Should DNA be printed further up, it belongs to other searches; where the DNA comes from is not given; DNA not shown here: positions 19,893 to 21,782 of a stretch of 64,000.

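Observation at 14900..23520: tRNA-Ser-flanked mosaic island encoding a carrier-protein acyl module plus carbamoyl- and methyltransferases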

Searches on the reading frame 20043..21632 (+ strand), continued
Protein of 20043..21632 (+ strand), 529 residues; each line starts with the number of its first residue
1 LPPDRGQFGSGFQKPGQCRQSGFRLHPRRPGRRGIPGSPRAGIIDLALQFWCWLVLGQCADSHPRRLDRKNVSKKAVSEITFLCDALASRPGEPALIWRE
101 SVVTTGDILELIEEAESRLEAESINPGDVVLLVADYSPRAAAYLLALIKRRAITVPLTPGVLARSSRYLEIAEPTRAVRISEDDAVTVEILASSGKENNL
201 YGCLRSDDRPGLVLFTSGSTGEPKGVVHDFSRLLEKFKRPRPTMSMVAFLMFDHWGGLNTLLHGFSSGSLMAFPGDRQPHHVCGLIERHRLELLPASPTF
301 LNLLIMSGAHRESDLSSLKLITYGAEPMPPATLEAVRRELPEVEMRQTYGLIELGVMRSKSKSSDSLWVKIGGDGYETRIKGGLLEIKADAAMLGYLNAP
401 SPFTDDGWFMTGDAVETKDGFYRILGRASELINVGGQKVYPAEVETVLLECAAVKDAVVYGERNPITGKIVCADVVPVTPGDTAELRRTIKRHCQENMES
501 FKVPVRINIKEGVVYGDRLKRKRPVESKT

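Call 39: get_annotated_region(hit=H11, flank=9000)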
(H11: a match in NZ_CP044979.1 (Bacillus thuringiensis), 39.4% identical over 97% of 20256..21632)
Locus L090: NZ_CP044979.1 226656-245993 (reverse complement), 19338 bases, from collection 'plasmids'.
description: Bacillus thuringiensis strain BT62 plasmid pBT62A, complete sequence
organism: Bacillus thuringiensis (NCBI taxid 1428)
taxonomy: Bacteria; Bacillota; Bacilli; Bacillales; Bacillaceae; Bacillus; Bacillus thuringiensis
host: -; source: whole organism,soil sample; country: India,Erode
typing (MOB-suite, as given by PLSDB): non-mobilizable; replicon rep_cluster_125; mating-pair formation MPF_T
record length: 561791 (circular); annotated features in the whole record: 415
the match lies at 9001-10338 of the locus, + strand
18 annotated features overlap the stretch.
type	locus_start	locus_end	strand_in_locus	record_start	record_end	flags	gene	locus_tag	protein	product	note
CDS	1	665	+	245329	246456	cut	-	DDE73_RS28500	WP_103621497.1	copper amine oxidase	-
CDS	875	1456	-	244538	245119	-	-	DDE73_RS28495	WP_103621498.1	hypothetical protein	-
CDS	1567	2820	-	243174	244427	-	-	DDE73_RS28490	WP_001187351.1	MFS transporter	GO:0055085 - transmembrane transport [Evidence IEA]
CDS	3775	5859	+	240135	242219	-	-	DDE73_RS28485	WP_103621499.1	alpha-amylase family glycosyl hydrolase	GO:0005975 - carbohydrate metabolic process [Evidence IEA]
CDS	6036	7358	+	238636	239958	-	-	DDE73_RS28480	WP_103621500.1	alpha/beta hydrolase-fold protein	-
CDS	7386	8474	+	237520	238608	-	-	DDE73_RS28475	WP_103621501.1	hypothetical protein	-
CDS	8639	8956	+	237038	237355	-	-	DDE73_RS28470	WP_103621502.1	acyl carrier protein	-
CDS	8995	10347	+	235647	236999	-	-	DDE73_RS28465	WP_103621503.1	fatty acid--CoA ligase family protein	-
CDS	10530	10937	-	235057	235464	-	-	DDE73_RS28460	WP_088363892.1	DoxX family protein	-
CDS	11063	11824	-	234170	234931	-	-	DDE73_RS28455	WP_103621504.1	hydralysin-2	-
CDS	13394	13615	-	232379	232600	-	-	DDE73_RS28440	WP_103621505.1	hypothetical protein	-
CDS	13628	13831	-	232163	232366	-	-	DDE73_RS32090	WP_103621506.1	hypothetical protein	-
CDS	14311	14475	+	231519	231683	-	-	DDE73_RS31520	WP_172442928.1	hypothetical protein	-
CDS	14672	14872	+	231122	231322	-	-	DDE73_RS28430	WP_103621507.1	hypothetical protein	-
CDS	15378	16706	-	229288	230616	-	-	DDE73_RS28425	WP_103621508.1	hypothetical protein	-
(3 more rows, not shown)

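Call 40: find_encoding_contigs(protein=P0007, flank=10000, max_places=1)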
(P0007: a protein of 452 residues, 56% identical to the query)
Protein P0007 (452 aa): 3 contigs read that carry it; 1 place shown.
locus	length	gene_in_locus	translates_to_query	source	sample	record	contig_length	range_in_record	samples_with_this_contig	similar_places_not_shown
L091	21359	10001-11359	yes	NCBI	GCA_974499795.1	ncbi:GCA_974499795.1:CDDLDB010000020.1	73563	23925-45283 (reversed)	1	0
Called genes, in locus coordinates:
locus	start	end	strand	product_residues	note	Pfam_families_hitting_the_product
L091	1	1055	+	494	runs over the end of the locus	PF00370:FGGY_N, PF02782:FGGY_C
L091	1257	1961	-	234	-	PF19630:DUF6134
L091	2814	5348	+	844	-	PF09586:YfhO (weak)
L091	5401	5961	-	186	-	-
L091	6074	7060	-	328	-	PF01522:Polysacc_deac_1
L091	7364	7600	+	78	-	-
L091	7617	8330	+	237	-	PF00106:adh_short, PF08659:KR (weak), PF01370:Epimerase (weak), PF13561:adh_short_C2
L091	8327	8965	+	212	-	PF00753:Lactamase_B, PF12706:Lactamase_B_2 (faint)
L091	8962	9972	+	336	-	PF00195:Chal_sti_synt_N (weak), PF08545:ACP_syn_III, PF08541:ACP_syn_III_C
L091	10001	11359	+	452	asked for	PF00501:AMP-binding, PF13193:AMP-binding_C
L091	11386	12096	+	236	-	PF00132:Hexapep, PF14602:Hexapep_2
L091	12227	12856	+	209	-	PF13412:HTH_24 (weak)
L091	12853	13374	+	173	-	PF02357:NusG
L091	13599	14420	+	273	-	PF01061:ABC2_membrane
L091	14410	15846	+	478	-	PF00005:ABC_tran, PF14524:Wzt_C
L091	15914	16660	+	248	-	PF13489:Methyltransf_23, PF13679:Methyltransf_32 (weak), PF08003:Methyltransf_9 (weak), PF08241:Methyltransf_11, PF08242:Methyltransf_12, PF13649:Methyltransf_25, PF13847:Methyltransf_31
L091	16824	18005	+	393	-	PF13489:Methyltransf_23, PF01209:Ubie_methyltran (weak), PF08241:Methyltransf_11, PF08242:Methyltransf_12, PF13649:Methyltransf_25, PF13847:Methyltransf_31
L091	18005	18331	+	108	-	-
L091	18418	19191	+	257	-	PF05711:TylF, PF13578:Methyltransf_24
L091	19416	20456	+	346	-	PF13489:Methyltransf_23, PF13847:Methyltransf_31 (weak), PF08241:Methyltransf_11, PF08242:Methyltransf_12, PF13649:Methyltransf_25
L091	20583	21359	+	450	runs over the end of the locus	PF00534:Glycos_transf_1, PF13692:Glyco_trans_1_4, PF13524:Glyco_trans_1_2 (weak), PF20706:GT4-conflict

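Call 41: find_encoding_contigs(protein=P0041, flank=10000, max_places=1)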
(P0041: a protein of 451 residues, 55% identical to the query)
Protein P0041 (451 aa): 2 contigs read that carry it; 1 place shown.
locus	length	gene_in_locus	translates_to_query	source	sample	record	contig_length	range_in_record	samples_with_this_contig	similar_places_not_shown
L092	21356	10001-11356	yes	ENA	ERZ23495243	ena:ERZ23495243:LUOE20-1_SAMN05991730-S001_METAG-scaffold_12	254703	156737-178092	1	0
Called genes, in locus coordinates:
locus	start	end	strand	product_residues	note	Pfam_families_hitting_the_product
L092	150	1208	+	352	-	PF01408:GFO_IDH_MocA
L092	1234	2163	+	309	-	PF04055:Radical_SAM, PF13186:SPASM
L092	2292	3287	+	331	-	PF01380:SIS, PF00571:CBS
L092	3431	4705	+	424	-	PF13579:Glyco_trans_4_4, PF00534:Glycos_transf_1, PF13692:Glyco_trans_1_4, PF13524:Glyco_trans_1_2 (weak)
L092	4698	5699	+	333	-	PF01408:GFO_IDH_MocA, PF02894:GFO_IDH_MocA_C, PF22725:GFO_IDH_MocA_C3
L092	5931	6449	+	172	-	PF00551:Formyl_trans_N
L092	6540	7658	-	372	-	PF03706:LPG_synthase_TM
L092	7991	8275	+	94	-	-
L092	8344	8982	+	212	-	PF00753:Lactamase_B, PF12706:Lactamase_B_2 (weak)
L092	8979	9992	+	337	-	PF08545:ACP_syn_III, PF08541:ACP_syn_III_C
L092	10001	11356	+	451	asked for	PF00501:AMP-binding, PF23562:AMP-binding_C_3 (faint), PF13193:AMP-binding_C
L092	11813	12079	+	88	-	-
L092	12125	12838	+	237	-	PF02348:CTP_transf_3, PF12804:NTP_transf_3 (weak)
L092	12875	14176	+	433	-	PF00202:Aminotran_3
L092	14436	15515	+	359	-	PF01408:GFO_IDH_MocA, PF02894:GFO_IDH_MocA_C, PF22725:GFO_IDH_MocA_C3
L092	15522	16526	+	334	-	PF01073:3Beta_HSD, PF01370:Epimerase, PF02719:Polysacc_synt_2, PF04321:RmlD_sub_bind, PF05368:NmrA (weak), PF08659:KR, PF13460:NAD_binding_10, PF16363:GDP_Man_Dehyd, +1 more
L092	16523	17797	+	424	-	PF08421:Methyltransf_13, PF13489:Methyltransf_23, PF08484:Methyltransf_14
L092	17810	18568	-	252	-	PF00535:Glycos_transf_2, PF13641:Glyco_tranf_2_3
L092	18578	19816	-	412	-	PF02737:3HCDH_N (weak), PF03721:UDPG_MGDP_dh_N, PF00984:UDPG_MGDP_dh, PF03720:UDPG_MGDP_dh_C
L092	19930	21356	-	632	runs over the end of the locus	-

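Call 42: find_encoding_contigs(protein=P0045, flank=10000, max_places=1)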
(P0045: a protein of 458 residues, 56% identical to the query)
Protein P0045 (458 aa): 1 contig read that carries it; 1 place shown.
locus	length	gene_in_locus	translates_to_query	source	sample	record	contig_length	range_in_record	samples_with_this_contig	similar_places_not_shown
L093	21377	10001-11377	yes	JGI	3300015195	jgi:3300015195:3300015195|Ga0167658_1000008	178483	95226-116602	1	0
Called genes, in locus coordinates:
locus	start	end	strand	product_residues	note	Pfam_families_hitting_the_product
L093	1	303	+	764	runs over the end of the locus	PF13641:Glyco_tranf_2_3 (weak), PF00534:Glycos_transf_1 (weak)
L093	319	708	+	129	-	-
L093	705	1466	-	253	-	PF13489:Methyltransf_23 (weak), PF13847:Methyltransf_31 (weak), PF08241:Methyltransf_11 (weak), PF08242:Methyltransf_12, PF13649:Methyltransf_25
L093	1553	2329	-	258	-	PF01209:Ubie_methyltran, PF13489:Methyltransf_23, PF13847:Methyltransf_31 (faint), PF08241:Methyltransf_11, PF08242:Methyltransf_12 (weak), PF13649:Methyltransf_25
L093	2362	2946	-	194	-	-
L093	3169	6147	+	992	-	-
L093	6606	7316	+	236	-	PF00132:Hexapep (faint), PF14602:Hexapep_2 (faint)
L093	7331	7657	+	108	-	-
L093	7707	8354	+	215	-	PF00106:adh_short, PF13561:adh_short_C2, PF08659:KR (weak)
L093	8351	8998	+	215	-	PF00753:Lactamase_B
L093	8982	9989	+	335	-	PF00195:Chal_sti_synt_N (weak), PF08545:ACP_syn_III, PF08541:ACP_syn_III_C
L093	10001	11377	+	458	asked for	PF00501:AMP-binding, PF13193:AMP-binding_C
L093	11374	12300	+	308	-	PF01522:Polysacc_deac_1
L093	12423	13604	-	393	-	PF02350:Epimerase_2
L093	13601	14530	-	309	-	PF01370:Epimerase, PF04321:RmlD_sub_bind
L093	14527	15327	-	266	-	PF00535:Glycos_transf_2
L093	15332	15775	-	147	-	PF05523:FdtA (weak), PF00908:dTDP_sugar_isom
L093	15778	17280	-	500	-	PF01073:3Beta_HSD, PF01370:Epimerase, PF02719:Polysacc_synt_2, PF03435:Sacchrp_dh_NADP (weak), PF04321:RmlD_sub_bind, PF05368:NmrA, PF16363:GDP_Man_Dehyd, PF13460:NAD_binding_10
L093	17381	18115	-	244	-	PF00005:ABC_tran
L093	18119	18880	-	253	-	PF01061:ABC2_membrane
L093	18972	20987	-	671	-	PF04389:Peptidase_M28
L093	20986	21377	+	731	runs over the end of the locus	PF09586:YfhO (weak)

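Call 43: find_encoding_contigs(protein=P0032, flank=10000, max_places=1)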
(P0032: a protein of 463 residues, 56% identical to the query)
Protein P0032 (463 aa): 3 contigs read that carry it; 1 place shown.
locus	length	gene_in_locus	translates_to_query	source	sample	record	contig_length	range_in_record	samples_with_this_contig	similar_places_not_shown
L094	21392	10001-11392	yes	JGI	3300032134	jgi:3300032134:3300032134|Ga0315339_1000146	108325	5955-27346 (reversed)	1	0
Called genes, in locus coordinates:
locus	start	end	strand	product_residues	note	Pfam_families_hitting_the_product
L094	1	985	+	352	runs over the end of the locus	PF01408:GFO_IDH_MocA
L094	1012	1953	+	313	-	PF04055:Radical_SAM, PF13186:SPASM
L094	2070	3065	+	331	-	PF01380:SIS, PF00571:CBS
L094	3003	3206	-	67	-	-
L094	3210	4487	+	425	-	PF00534:Glycos_transf_1, PF13692:Glyco_trans_1_4, PF13524:Glyco_trans_1_2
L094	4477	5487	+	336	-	PF01408:GFO_IDH_MocA, PF02894:GFO_IDH_MocA_C, PF22725:GFO_IDH_MocA_C3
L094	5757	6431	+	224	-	PF00551:Formyl_trans_N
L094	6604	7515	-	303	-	PF03706:LPG_synthase_TM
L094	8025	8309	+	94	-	-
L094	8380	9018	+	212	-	PF00753:Lactamase_B, PF12706:Lactamase_B_2 (weak)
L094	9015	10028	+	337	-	PF08545:ACP_syn_III, PF08541:ACP_syn_III_C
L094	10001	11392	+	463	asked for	PF00501:AMP-binding, PF13193:AMP-binding_C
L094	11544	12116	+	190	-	PF13302:Acetyltransf_3, PF13523:Acetyltransf_8 (faint), PF00583:Acetyltransf_1 (weak)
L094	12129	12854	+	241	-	PF02348:CTP_transf_3, PF12804:NTP_transf_3 (weak)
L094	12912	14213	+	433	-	PF00202:Aminotran_3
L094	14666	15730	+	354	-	PF01408:GFO_IDH_MocA, PF02894:GFO_IDH_MocA_C, PF22725:GFO_IDH_MocA_C3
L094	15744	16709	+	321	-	PF00106:adh_short (weak), PF01073:3Beta_HSD, PF01370:Epimerase, PF02719:Polysacc_synt_2, PF04321:RmlD_sub_bind, PF05368:NmrA (weak), PF13460:NAD_binding_10, PF16363:GDP_Man_Dehyd, +2 more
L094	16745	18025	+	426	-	PF08421:Methyltransf_13, PF13489:Methyltransf_23, PF08484:Methyltransf_14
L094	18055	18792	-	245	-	PF00535:Glycos_transf_2, PF13641:Glyco_tranf_2_3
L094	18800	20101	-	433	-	PF03721:UDPG_MGDP_dh_N, PF00984:UDPG_MGDP_dh, PF03720:UDPG_MGDP_dh_C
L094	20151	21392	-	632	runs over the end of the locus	-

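Call 55: find_related_loci(query=A2, collection=metagenome_contigs, flank=10000)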
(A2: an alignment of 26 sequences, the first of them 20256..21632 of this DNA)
Query A2 (458 aa) in metagenome_contigs; peptide patterns used: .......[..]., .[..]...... (x = any residue, [..] = any of these).
600 stretches matched a pattern (row limit reached: there are more); 580 encode a relative of the query (tblastn E <= 1e-3); the best 80 are kept; 80 distinct loci.
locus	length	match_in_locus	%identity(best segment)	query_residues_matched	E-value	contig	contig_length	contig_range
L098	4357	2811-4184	95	1-458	0e+0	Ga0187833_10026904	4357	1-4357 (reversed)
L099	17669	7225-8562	54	6-452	2e-159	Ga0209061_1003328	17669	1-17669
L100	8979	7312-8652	53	9-455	3e-159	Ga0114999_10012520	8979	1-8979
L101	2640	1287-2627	53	6-452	2e-165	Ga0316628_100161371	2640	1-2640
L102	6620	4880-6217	54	6-452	2e-155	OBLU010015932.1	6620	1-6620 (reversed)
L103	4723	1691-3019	55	11-452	5e-158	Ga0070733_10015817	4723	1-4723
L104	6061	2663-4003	51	6-452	2e-152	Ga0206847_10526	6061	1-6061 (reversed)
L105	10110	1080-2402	54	11-452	3e-151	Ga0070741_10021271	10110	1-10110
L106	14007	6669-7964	53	24-456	3e-149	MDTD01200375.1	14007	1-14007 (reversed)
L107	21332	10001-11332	55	7-450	2e-147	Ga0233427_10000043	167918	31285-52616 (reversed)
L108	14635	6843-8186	53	11-452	8e-147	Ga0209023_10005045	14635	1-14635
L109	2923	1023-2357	49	9-454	4e-154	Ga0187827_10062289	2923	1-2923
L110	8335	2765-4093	53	8-452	2e-146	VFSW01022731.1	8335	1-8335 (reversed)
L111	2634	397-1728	48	9-452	1e-153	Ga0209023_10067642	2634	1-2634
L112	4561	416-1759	50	9-455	5e-147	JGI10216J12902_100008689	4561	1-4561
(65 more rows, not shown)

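Call 105: predict_structure(alignment_id=A2)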
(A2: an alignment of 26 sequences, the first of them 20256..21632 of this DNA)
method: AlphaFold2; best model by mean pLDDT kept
length: 458 residues; sequences in the alignment: 26
mean_pLDDT: 84.4   pTM: 0.77
mean pLDDT of the five models: 84.4, 83.9, 80.7, 77.5, 77.4
residues with pLDDT >= 90: 212; 70-90: 182; 50-70: 48; < 50: 16
segments of 3 or more residues with pLDDT < 50: 1-3, 446-458
pLDDT, mean of each block of 10 residues (from residue 1): 69 95 93 97 98 96 96 97 95 91 97 94 88 95 77 91 87 89 88 93 90 94 86 90 93 71 86 77 56 64 75 78 88 85 81 71 75 78 83 80 88 93 90 88 50 31
secondary structure, 60 per line:
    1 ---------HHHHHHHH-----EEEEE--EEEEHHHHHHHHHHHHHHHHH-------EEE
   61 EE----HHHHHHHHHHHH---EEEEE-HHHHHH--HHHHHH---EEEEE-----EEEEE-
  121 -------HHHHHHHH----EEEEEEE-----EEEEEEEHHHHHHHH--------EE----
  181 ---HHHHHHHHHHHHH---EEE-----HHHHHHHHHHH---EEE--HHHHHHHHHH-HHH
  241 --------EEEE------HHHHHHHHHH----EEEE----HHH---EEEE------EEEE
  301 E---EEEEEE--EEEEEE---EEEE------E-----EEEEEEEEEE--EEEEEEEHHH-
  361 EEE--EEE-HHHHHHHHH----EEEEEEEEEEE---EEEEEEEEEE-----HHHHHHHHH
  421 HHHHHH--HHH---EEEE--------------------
elements in order: H10-17 E23-27 E30-33 H34-50 E58-62 H67-78 E82-86 H88-93 H96-101 E105-109 E115-119 H128-135 E140-146 E152-158 H159-166 H184-196 E200-202 H208-218 E222-224 H227-236 E249-252 H259-268 E273-276 E287-290 E297-301 E305-310 E313-318 E322-325 E338-347 E350-356 E361-363 E366-368 H370-378 E383-393 E397-406 H412-426 E435-438

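Call 107: fold_search(model_id=the predicted structure, library=pdb)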
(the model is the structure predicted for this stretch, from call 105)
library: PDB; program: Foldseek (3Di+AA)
matches with E <= 10: 1659; with E <= 0.001: 643
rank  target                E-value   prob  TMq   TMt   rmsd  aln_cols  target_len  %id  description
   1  5ie2_A                2.3e-30  1.00  0.73  0.67   6.0       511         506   22  Crystal structure of a plant enzyme (released 2016-12-07)
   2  5ie0_A                7.4e-30  1.00  0.74  0.68   5.4       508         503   23  Crystal structure of a plant enzyme (released 2016-12-07)
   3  5ie3_A                9.8e-30  1.00  0.74  0.68   5.6       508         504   23  Crystal structure of a plant enzyme (released 2016-12-07)
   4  2qvx                  1.3e-29  1.00  0.77  0.71   5.0       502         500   23  4-Chlorobenzoyl-CoA Ligase/Synthetase, I303G mutation, bound to 3-Chlorobenzoate (released 2007-12-18)
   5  3cw8                  3.7e-29  1.00  0.77  0.71   5.0       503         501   24  4-Chlorobenzoyl-CoA Ligase/Synthetase, bound to 4CBA-Adenylate (released 2008-09-02)
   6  1t5d                  4.4e-29  1.00  0.76  0.70   5.3       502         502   23  4-Chlorobenzoyl-CoA Ligase/Synthetase bound to 4-chlorobenzoate (released 2004-08-03)
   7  7kyd                  4.9e-29  1.00  0.72  0.62   7.4       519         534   21  Drosophila melanogaster long-chain fatty-acyl-CoA synthetase CG6178 (released 2022-01-05)
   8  2qvy                  5.2e-29  1.00  0.75  0.69   5.4       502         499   24  4-Chlorobenzoyl-CoA Ligase/Synthetase, I303G mutation, bound to 3,4-Dichlorobenzoate (released 2007-12-18)
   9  6qjz                  5.2e-29  1.00  0.62  0.56  11.6       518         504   22  Identificationand Characterization of an Oxalylfrom Grass pea (Lathyrus sativusCoA-Synthetase L.) (released 2020-08-26)
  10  4isb_A                5.5e-29  1.00  0.61  0.56   8.2       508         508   23  Crystal Structure of Apo Mtb FadD10 (released 2013-05-08)
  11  8weu                  5.9e-29  1.00  0.77  0.73   5.2       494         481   21  Crystal structure of Feruoyl-CoA Synthetase from Amycolatopsis thermoflava (released 2024-09-25)
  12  5n9x_A                6.6e-29  1.00  0.72  0.67   6.7       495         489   18  Structure of adenylation domain THR1 involved in the biosynthesis of 4-chlorothreonine in Streptomyces SP.OH-5093, lig (released 2017-07-26)
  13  6e8o_A                6.6e-29  1.00  0.61  0.53  12.9       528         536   21  Crystal structure of aryl acid adenylating enzyme FscC from Fuscachelin NRPS in complex with AMP (released 2019-08-21)
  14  3dlp                  7.0e-29  1.00  0.77  0.70   5.1       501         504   23  4-Chlorobenzoyl-CoA Ligase/Synthetase, Mutant D402P, bound to 4CB (released 2009-04-21)
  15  3vnq                  8.3e-29  1.00  0.75  0.70   6.3       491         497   20  Co-crystal structure of NRPS adenylation protein CytC1 with ATP from streptomyces (released 2013-01-23)
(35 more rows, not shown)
